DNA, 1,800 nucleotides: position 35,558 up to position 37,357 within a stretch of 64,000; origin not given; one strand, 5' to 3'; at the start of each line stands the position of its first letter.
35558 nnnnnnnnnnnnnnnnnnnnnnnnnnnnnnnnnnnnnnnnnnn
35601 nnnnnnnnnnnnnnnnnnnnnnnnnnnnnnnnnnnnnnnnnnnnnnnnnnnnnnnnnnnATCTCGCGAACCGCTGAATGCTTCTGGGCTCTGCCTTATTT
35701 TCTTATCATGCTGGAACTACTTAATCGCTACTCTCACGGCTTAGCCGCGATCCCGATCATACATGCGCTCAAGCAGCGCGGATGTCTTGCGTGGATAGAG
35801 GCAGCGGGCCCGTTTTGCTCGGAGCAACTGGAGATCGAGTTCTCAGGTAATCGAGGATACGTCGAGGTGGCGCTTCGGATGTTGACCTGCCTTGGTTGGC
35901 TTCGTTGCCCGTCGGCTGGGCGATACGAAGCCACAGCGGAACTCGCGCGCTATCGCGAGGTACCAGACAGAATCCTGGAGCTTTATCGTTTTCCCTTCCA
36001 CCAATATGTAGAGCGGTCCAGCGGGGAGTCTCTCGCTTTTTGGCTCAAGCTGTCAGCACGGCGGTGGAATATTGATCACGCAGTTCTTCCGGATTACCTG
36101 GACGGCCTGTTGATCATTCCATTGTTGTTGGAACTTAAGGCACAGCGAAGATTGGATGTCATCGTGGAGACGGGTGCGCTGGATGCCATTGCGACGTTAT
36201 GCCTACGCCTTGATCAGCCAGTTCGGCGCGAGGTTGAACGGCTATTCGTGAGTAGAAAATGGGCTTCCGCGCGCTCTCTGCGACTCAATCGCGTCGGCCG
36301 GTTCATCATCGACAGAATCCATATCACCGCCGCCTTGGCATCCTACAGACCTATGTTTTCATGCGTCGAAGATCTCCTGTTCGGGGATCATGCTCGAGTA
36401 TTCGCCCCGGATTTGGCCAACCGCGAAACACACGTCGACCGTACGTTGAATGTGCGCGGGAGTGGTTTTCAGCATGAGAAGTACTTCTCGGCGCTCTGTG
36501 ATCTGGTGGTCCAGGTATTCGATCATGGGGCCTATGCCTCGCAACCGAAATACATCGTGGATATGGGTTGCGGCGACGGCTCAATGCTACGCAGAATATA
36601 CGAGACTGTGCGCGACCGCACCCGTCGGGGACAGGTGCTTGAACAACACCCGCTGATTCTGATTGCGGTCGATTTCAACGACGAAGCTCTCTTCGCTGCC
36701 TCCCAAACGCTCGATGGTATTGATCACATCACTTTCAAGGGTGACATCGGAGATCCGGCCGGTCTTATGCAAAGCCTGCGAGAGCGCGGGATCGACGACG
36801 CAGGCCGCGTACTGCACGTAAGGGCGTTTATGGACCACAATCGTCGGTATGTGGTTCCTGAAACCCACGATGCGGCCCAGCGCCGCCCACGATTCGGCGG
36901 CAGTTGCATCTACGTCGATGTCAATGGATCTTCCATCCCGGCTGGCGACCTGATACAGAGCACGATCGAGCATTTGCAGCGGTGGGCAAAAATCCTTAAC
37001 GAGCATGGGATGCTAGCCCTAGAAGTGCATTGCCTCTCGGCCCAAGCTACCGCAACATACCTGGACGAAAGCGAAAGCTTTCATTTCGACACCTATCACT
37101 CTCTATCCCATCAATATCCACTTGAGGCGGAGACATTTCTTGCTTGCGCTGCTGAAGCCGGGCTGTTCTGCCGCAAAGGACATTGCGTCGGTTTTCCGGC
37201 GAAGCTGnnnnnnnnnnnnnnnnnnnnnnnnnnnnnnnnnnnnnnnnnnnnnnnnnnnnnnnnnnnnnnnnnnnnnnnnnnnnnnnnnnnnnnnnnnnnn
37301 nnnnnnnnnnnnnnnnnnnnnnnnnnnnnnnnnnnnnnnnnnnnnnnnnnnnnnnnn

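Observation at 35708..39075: AprA-like MT1 - pseudoGNAT - MT2 - ACP loading module, suggesting a branched (isobutyryl or pivaloyl/tert-butyl) starter unit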

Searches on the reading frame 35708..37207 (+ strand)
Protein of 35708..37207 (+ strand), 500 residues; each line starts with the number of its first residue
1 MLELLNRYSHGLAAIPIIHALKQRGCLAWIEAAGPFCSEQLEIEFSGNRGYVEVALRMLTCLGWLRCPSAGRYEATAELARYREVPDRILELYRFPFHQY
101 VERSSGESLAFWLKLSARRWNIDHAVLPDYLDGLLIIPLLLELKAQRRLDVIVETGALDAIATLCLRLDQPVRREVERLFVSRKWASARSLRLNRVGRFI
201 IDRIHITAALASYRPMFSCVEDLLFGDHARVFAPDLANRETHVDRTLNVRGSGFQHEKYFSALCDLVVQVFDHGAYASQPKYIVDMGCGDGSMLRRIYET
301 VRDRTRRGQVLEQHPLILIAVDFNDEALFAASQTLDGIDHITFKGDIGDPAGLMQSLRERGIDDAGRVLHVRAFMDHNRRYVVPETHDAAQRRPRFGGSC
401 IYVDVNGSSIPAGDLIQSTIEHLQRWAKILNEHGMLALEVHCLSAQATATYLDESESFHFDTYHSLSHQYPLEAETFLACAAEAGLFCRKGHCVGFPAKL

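Call 5: search_protein_families(library=pfam, proteins=[window:35708-37207:+], max_evalue=1)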
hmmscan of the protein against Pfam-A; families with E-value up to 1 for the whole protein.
window:35708-37207:+ (500 aa): 7 families
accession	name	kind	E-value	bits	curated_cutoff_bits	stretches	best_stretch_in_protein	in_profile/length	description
PF23525.1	Methyltransf_36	-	4.8e-96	321.5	27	1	240-499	1-259/268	AprA MT2-like domain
PF23526.1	AprA_N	-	1.2e-20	73.9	27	1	1-66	1-66/67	AprA N-terminal domain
PF23589.2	WH_AprA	-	1e-19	71.3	27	1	132-227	1-94/94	AprA winged helix domain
PF13489.12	Methyltransf_23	-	0.0028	17.8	27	1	257-358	3-105/164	Methyltransferase domain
PF13847.12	Methyltransf_31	-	0.052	13.7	27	1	283-344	7-59/145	Methyltransferase domain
PF13649.12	Methyltransf_25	-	0.2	12.8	27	0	283-301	1-19/97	Methyltransferase domain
PF13679.12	Methyltransf_32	-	0.24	11.8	27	1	263-309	9-55/143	Methyltransferase domain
